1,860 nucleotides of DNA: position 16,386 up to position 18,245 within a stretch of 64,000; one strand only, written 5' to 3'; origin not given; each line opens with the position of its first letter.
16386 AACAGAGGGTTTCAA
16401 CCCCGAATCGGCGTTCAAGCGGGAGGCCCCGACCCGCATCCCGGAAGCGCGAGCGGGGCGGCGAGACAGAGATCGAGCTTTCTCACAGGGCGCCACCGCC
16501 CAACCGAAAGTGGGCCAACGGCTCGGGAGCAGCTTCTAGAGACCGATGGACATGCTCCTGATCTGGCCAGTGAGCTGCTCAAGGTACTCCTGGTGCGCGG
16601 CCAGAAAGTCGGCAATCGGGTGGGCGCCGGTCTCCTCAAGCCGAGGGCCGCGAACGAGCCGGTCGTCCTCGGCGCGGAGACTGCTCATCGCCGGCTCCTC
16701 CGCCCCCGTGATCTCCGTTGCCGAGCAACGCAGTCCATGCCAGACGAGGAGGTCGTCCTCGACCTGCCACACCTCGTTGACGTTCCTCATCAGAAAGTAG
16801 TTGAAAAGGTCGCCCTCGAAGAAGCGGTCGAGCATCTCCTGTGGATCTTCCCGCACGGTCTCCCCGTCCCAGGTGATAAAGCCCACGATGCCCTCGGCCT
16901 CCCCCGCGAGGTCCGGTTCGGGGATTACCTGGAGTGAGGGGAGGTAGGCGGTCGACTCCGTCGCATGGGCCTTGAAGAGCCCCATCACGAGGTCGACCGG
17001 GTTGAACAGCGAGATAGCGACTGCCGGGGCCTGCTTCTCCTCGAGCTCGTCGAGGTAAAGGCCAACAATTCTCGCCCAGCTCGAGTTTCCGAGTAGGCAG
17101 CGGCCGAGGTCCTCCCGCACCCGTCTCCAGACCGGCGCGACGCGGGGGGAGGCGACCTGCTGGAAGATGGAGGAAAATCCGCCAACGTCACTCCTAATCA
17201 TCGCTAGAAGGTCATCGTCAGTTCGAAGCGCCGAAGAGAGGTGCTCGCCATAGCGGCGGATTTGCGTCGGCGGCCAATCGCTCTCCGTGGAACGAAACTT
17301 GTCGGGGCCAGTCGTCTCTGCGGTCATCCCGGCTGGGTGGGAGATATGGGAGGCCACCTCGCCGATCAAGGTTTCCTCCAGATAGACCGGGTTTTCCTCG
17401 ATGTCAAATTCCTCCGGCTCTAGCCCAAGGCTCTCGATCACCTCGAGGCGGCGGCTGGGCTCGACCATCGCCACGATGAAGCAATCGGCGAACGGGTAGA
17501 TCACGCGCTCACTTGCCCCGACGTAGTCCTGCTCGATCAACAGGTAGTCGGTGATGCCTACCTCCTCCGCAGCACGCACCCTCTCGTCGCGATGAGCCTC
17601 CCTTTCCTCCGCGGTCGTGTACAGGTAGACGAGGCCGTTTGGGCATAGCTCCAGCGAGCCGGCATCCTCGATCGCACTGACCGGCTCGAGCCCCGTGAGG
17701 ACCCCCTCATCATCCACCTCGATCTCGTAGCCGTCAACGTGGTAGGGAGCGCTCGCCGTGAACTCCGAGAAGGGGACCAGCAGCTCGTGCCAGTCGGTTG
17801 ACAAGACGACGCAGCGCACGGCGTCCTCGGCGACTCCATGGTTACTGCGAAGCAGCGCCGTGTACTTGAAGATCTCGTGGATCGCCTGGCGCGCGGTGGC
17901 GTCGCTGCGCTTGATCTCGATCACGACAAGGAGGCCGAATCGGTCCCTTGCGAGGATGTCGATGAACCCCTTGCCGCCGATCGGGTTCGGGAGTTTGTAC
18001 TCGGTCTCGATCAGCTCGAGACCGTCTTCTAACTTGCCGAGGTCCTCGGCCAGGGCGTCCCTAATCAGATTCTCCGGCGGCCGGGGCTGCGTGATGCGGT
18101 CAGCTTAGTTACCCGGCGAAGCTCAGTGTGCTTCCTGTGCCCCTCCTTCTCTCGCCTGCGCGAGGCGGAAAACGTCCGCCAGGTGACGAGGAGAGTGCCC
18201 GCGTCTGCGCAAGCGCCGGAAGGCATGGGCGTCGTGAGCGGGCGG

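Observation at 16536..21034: HTH / NucS(Shedu)-type nuclease with a large unknown domain / divergent UvrD helicase: candidate undescribed defence cassette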

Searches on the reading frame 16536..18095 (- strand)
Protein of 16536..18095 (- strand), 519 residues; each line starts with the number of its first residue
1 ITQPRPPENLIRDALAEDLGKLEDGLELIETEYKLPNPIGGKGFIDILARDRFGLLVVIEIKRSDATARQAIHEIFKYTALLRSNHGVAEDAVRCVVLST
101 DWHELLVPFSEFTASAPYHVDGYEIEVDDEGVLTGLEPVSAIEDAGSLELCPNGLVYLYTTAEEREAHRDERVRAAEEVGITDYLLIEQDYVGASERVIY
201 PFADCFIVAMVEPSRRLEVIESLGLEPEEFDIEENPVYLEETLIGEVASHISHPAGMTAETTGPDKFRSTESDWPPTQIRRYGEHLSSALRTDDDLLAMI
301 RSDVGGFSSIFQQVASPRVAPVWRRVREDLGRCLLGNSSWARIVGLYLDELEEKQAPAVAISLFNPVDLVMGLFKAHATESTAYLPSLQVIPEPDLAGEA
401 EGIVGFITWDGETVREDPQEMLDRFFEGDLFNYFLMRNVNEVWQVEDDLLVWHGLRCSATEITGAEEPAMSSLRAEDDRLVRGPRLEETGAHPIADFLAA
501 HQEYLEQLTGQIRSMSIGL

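Call 8: search_protein_families(library=pfam, proteins=[window:16536-18095:-], max_evalue=0.01)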
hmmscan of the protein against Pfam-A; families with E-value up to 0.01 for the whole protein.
window:16536-18095:- (519 aa): 1 family
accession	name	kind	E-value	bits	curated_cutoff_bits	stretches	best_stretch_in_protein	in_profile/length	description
PF01939.22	NucS_C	-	3.5e-08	33.9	24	1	8-99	2-85/124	Endonuclease NucS C-terminal domain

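Call 9: search_protein_families(library=padloc, proteins=[window:16536-18095:-], max_evalue=0.01)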
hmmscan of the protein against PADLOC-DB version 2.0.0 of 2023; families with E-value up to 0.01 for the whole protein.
window:16536-18095:- (519 aa): 4 families
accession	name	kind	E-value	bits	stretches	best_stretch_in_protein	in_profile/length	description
PDLC04916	PDC-S11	-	1.7e-05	22.1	1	8-81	25-93/358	-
PDLC04913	PDC-S11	-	0.0034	14.5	1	42-80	59-96/375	-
PDLC04909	PDC-S11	-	0.0043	14.7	1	41-67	58-84/347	-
PDLC04915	PDC-S11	-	0.0043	14.4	1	42-81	59-97/379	-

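Call 10: find_homologous_proteins(query=window:16536-18095:-)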
Query window:16536-18095:- (519 aa): 60 proteins with E <= 0.001 among 8000 candidates.
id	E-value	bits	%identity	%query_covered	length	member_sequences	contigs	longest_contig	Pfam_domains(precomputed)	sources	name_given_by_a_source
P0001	0.0e+0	1039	100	89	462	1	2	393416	-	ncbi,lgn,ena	-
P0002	0.0e+0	1022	89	97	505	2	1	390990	PF01939.22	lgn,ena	-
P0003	1.5e-296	1002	88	97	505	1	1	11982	PF01939.22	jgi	jgi:Endonuclease NucS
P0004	3.8e-293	991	87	96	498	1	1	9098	PF01939.22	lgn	-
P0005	8.6e-290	980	87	96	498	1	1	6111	PF01939.22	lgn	-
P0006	6.2e-276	934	86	93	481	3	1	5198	-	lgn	-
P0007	2.0e-270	916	88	89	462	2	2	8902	-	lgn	-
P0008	2.4e-269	913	88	89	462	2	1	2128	-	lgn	-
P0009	5.9e-258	875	76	99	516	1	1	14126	PF01939.22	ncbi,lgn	-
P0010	3.2e-205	701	87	70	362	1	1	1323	-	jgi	jgi:hypothetical protein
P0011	2.1e-204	698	60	99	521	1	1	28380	PF01939.22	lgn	-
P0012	4.2e-171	588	51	99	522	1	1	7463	PF01939.22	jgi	jgi:hypothetical protein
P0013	2.5e-168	579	52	99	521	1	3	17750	PF01939.22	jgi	jgi:hypothetical protein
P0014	4.6e-166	572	84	59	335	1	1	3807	-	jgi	jgi:hypothetical protein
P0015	5.3e-161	555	51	99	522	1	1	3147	PF01939.22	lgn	-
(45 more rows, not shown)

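Call 13: find_related_loci(query=A1, collection=genome_contigs, flank=10000)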
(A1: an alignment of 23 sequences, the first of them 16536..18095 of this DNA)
Query A1 (519 aa) in genome_contigs; peptide patterns used: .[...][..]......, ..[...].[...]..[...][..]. (x = any residue, [..] = any of these).
200 stretches matched a pattern; 143 encode a relative of the query (tblastn E <= 1e-3); the best 80 are kept; 80 distinct loci.
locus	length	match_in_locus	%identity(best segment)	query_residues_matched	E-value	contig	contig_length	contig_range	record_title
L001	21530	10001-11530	33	8-519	8e-80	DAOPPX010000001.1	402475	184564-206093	MAG TPA_asm: Verrucomicrobiota bacterium isolate AMR_MDS_1537 NODE_13_length_402475_cov_39.320126, whole genome shotgun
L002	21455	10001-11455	33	11-515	6e-74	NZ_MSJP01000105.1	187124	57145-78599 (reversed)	Streptomyces sp. CBMA291 CBMA291_105, whole genome shotgun sequence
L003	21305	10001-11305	33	8-463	3e-73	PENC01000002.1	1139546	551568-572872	Streptomyces griseocarneus strain 132 NODE_2_length_1139546_cov_140.096, whole genome shotgun sequence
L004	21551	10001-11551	32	8-519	4e-72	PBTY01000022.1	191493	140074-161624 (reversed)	MAG: Rickettsiales bacterium isolate NP5 75659, whole genome shotgun sequence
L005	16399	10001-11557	32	6-508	1e-69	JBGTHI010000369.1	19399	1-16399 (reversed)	MAG: Myxococcaceae bacterium isolate JTS-RE235 k141_10109581, whole genome shotgun sequence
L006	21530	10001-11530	32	8-518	3e-68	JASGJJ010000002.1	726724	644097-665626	MAG: Tepidisphaeraceae bacterium isolate 5N457 JMF-2111-06-0005.ont.bin.457_1, whole genome shotgun sequence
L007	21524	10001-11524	30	11-508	9e-67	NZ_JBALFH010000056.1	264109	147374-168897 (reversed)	MAG: Nostoc sp. isolate P9820 bin 6 NODE_8_length_264109_cov_56.514363, whole genome shotgun sequence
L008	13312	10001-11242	35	1-416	6e-66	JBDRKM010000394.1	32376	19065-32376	MAG: Pseudomonadota bacterium isolate MEGAHIT-group-1.708 k141_2425802, whole genome shotgun sequence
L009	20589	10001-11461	31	5-485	2e-65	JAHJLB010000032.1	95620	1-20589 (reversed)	MAG: Proteobacteria bacterium isolate Old_saline.mb.115 Old_saline.mb.115_k141_560977, whole genome shotgun sequence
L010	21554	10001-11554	32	2-518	5e-64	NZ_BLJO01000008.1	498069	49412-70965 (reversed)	Steroidobacter agaridevorans strain SA29-B sequence08, whole genome shotgun sequence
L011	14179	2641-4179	33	8-519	2e-70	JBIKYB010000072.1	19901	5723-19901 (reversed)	MAG: Prosthecobacter sp. isolate ME2015-10-10_3300044731_group6_bin110 Rohwer_bin2784_scaffold_1704_c1, whole genome sho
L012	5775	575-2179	31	8-511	6e-63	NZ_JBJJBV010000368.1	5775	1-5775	Nocardiopsis protaetiae strain NEAU-PBA1 A1_368, whole genome shotgun sequence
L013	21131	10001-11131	38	7-375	5e-63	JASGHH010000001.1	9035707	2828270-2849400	MAG: Myxococcaceae bacterium isolate 5N015 JMF-2111-06-0005.ont.bin.15_0, whole genome shotgun sequence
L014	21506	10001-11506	31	11-508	2e-66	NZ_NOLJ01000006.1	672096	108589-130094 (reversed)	Nostoc sp. 'Peltigera membranacea cyanobiont' 210A scaffold6, whole genome shotgun sequence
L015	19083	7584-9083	32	6-510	2e-58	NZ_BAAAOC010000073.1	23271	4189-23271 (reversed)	Nesterenkonia flava strain JCM 14814 sequence73, whole genome shotgun sequence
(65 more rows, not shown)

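Call 16: find_encoding_contigs(protein=P0002, flank=8000, max_places=3)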
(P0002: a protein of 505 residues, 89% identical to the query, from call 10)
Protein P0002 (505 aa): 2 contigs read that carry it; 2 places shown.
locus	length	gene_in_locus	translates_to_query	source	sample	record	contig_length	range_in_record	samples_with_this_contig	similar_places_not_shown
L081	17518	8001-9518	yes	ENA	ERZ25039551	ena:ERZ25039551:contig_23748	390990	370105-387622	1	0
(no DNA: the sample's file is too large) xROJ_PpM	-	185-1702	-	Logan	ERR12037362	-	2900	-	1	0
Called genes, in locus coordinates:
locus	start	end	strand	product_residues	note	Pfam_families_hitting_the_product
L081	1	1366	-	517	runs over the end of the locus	-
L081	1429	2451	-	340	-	-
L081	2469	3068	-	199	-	-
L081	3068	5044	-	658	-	PF02463:SMC_N (faint), PF13476:AAA_23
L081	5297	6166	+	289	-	-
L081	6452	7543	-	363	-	PF01548:DEDD_Tnp_IS110, PF02371:Transposase_20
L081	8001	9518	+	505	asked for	PF01939:NucS_C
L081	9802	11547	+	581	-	PF02463:SMC_N (faint), PF11398:DUF2813 (faint), PF13175:AAA_15 (weak), PF13304:AAA_21, PF13175:AAA_15, PF20469:OLD-like_TOPRIM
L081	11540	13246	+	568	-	PF00580:UvrD-helicase (weak), PF13245:AAA_19, PF00580:UvrD-helicase, PF13361:UvrD_C (faint)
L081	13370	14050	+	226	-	-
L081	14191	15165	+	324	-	PF06114:Peptidase_M78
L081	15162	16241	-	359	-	PF13384:HTH_23, PF13518:HTH_28, PF13551:HTH_29, PF13565:HTH_32, PF13358:DDE_3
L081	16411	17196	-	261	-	PF14355:Abi_C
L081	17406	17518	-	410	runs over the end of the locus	PF22022:Phage_int_M (faint), PF02899:Phage_int_SAM_1 (faint), PF00589:Phage_integrase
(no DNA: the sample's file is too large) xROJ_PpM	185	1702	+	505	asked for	PF01939:NucS_C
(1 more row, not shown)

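Call 17: find_encoding_contigs(protein=P0009, flank=8000, max_places=3)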
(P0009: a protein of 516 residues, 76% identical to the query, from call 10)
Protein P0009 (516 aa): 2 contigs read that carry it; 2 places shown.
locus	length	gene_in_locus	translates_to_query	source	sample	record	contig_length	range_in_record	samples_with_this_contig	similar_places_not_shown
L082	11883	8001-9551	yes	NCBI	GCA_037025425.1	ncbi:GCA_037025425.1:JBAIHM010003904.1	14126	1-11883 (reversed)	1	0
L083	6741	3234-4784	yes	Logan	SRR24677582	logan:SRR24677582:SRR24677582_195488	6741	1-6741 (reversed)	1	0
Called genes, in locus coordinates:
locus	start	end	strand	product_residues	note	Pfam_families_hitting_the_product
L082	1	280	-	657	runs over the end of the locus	PF01734:Patatin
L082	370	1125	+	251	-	PF00378:ECH_1, PF16113:ECH_2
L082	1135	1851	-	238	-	PF00440:TetR_N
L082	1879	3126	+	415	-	PF02737:3HCDH_N (faint), PF03446:NAD_binding_2, PF03721:UDPG_MGDP_dh_N, PF00984:UDPG_MGDP_dh, PF03720:UDPG_MGDP_dh_C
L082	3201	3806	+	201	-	-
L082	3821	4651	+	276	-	PF07690:MFS_1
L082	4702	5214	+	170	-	PF08534:Redoxin, PF00578:AhpC-TSA, PF00085:Thioredoxin, PF13098:Thioredoxin_2 (weak), PF13905:Thioredoxin_8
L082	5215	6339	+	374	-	PF23795:SH3_YKFC_2nd (weak), PF00877:NLPC_P60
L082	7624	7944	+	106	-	-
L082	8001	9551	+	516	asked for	PF01939:NucS_C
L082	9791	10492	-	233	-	-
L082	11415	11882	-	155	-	?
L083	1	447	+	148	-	?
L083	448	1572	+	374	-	PF23795:SH3_YKFC_2nd (weak), PF00877:NLPC_P60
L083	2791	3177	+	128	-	-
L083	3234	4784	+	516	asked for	PF01939:NucS_C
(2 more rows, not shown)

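Call 18: find_encoding_contigs(protein=P0011, flank=8000, max_places=3)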
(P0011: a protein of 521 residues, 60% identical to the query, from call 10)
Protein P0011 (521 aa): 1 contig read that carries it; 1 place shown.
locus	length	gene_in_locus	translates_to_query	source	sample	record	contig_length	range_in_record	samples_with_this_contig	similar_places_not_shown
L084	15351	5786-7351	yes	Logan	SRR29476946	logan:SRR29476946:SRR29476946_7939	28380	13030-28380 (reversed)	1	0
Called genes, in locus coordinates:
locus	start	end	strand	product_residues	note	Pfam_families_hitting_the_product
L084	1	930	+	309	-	?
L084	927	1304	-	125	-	-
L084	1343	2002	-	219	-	PF03793:PASTA (faint)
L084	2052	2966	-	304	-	PF19459:DUF5996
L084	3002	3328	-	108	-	-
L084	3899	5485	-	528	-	PF19614:DUF6119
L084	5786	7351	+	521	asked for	PF01939:NucS_C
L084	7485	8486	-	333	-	PF00294:PfkB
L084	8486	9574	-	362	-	-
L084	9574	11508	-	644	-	PF24389:ORC-CDC6-like (weak)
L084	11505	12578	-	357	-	PF24390:PRTase-CE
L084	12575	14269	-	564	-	-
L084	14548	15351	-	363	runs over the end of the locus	PF00589:Phage_integrase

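Call 20: search_protein_families(library=ncbifam, proteins=[window:16536-18095:-], max_evalue=0.01)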
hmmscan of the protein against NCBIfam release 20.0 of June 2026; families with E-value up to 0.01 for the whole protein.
window:16536-18095:- (519 aa): 2 families
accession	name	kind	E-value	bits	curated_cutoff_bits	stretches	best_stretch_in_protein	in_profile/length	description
NF003270.0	PRK04247.1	equivalog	8.9e-10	38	216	1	9-98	131-212/250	endonuclease NucS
NF002876.0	PRK03298.1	equivalog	1.1e-05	25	252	1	11-89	108-179/224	endonuclease NucS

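Call 27: predict_structure(alignment_id=A1)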
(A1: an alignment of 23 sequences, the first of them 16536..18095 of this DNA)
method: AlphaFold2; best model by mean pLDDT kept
length: 519 residues; sequences in the alignment: 23
mean_pLDDT: 86.5   pTM: 0.61
mean pLDDT of the five models: 86.5, 85.3, 85.2, 84.6, 84.3
residues with pLDDT >= 90: 230; 70-90: 251; 50-70: 33; < 50: 5
segments of 3 or more residues with pLDDT < 50: 517-519
pLDDT, mean of each block of 10 residues (from residue 1): 72 91 88 82 86 88 73 85 85 88 84 81 91 90 72 92 92 92 95 87 94 82 75 75 89 85 82 93 88 88 73 81 82 89 96 87 91 91 91 78 95 94 93 83 90 96 88 93 89 94 95 68
secondary structure, 60 per line:
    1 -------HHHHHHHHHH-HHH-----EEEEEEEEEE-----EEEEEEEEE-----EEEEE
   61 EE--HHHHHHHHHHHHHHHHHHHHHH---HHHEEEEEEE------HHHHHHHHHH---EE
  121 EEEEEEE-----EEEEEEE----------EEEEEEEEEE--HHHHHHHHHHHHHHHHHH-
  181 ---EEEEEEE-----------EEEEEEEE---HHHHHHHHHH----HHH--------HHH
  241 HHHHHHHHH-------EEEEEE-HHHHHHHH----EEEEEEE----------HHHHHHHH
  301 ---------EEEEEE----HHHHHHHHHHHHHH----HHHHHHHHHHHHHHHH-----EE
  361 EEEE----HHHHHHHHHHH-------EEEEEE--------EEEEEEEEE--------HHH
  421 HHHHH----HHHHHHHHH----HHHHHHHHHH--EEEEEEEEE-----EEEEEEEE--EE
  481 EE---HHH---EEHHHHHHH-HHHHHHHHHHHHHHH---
elements in order: H8-17 E27-36 E42-50 E56-62 H65-86 E93-99 H106-115 E119-127 E133-139 E150-159 H162-179 E184-190 E202-209 H213-222 H238-249 E257-262 H264-271 E276-282 H293-300 E310-315 H320-333 H338-353 E359-364 H369-379 E387-392 E401-409 H418-425 H430-438 H443-452 E455-463 E469-476 E479-482 H494-500 H502-516

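Call 29: fold_search(model_id=the predicted structure, library=pdb)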
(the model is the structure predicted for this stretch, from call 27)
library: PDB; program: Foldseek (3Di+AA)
matches with E <= 10: 857; with E <= 0.001: 0
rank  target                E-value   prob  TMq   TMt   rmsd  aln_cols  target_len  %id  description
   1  5gke_A                1.3e-03  1.00  0.18  0.37   3.3       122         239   21  Structure of EndoMS-dsDNA1 complex (released 2016-11-02)
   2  3l76_B                1.6e-03  0.14  0.10  0.09  18.4       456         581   10  Crystal Structure of Aspartate Kinase from Synechocystis (released 2010-06-09)
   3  6xj5_F                4.1e-03  0.47  0.16  0.19  15.4       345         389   12  Carboxypeptidase G2 modified with a versatile bioconjugate for metalloprotein design (released 2021-06-30)
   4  6xj5_A                5.8e-03  0.47  0.15  0.18  14.8       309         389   12  Carboxypeptidase G2 modified with a versatile bioconjugate for metalloprotein design (released 2021-06-30)
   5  6xj5_B                5.8e-03  0.47  0.14  0.18  14.8       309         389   12  Carboxypeptidase G2 modified with a versatile bioconjugate for metalloprotein design (released 2021-06-30)
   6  7lw7                  1.0e-02  0.66  0.11  0.19  16.4       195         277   14  Human Exonuclease 5 crystal structure (released 2021-07-14)
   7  4blu_A                1.3e-02  0.16  0.07  0.12  21.4       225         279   11  Crystal structure of Escherichia coli 23S rRNA (A2030-N6)- methyltransferase RlmJ (released 2013-08-21)
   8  6wxw_A                1.3e-02  1.00  0.13  0.18   3.6        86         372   17  crystal structure of apo Card1 (released 2020-12-30)
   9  6qdx_B                1.6e-02  0.15  0.07  0.11  22.6       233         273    9  Structure of E.coli RlmJ in complex with a bisubstrate analogue (BA4) (released 2019-03-27)
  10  6f74_A                1.7e-02  0.33  0.13  0.12  22.7       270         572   10  Crystal structure of VAO-type flavoprotein MtVAO713 from Myceliophthora thermophila C1 (released 2018-01-10)
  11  7lw8_A                1.9e-02  0.69  0.12  0.21  16.3       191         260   14  Human Exonuclease 5 crystal structure in complex with a ssDNA (released 2021-07-14)
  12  7p9i_B                2.1e-02  0.13  0.07  0.11  22.5       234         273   11  Structure of E.coli RlmJ in complex with an RNA conjugate (GAA-SAM) (released 2022-06-01)
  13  7lw9_A                2.8e-02  0.54  0.11  0.20  16.4       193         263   13  Human Exonuclease 5 crystal structure in complex with ssDNA, Sm, and Na (released 2021-07-14)
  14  1ysj_B                2.9e-02  0.23  0.15  0.20  17.2       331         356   10  Crystal Structure of Bacillus Subtilis YXEP Protein (APC1829), a Dinuclear Metal Binding Peptidase from M20 Family (released 2005-03-22)
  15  8d8l_J                3.1e-02  0.60  0.13  0.35  16.4       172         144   16  Yeast mitochondrial small subunit assembly intermediate (State 3) (released 2022-12-14)
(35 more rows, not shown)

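Call 34: fold_search(model_id=the predicted structure, library=viral)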
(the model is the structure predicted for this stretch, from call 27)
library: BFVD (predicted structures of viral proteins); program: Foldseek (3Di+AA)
matches with E <= 10: 949; with E <= 0.001: 1
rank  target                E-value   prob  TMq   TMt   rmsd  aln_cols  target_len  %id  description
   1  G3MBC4                1.8e-04  1.00  0.18  0.29  17.2       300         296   12  Gp54 [Bacillus phage G]
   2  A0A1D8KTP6            2.3e-03  0.99  0.16  0.34   8.2       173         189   18  Restriction endonuclease [Synechococcus phage S-CAM7]
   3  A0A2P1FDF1            4.0e-03  1.00  0.19  0.49   5.4       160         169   14  (no name in the UniProt tables at hand)
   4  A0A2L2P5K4            4.8e-03  0.96  0.14  0.18   9.3       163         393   13  (no name in the UniProt tables at hand)
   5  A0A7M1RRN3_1          7.5e-03  0.99  0.16  0.10   8.0       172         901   14  Exonuclease [uncultured phage cr4_1]
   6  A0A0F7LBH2            8.8e-03  1.00  0.15  0.25   5.8       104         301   26  PD-(D/E)XK endonuclease-like domain-containing protein [uncultured marine virus]
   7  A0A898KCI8            9.4e-03  0.98  0.15  0.23  18.0       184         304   18  (no name in the UniProt tables at hand)
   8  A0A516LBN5            9.9e-03  0.98  0.13  0.28   9.1       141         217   11  (no name in the UniProt tables at hand)
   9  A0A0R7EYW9            1.1e-02  0.99  0.15  0.23   6.9       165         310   13  Uncharacterized protein [Diatraea saccharalis granulovirus]
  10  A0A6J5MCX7            1.2e-02  1.00  0.12  0.22   4.9        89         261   16  PD-(D/E)XK nuclease superfamily [uncultured Caudovirales phage]
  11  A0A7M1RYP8            1.2e-02  0.92  0.14  0.18  12.4       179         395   13  PD-(D/E)XK endonuclease-like domain-containing protein [uncultured phage cr126_1]
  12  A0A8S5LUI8            1.4e-02  0.99  0.16  0.44   5.8       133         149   18  DNA repair protein MmcB-like [Podoviridae sp. ctrub15]
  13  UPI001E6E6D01         1.6e-02  0.97  0.14  0.22   6.3       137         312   17  (no name look-up for this kind of identifier)
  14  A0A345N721            1.6e-02  0.14  0.08  0.13  19.4       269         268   13  (no name in the UniProt tables at hand)
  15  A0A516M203            1.8e-02  0.89  0.14  0.27  19.1       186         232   11  (no name in the UniProt tables at hand)
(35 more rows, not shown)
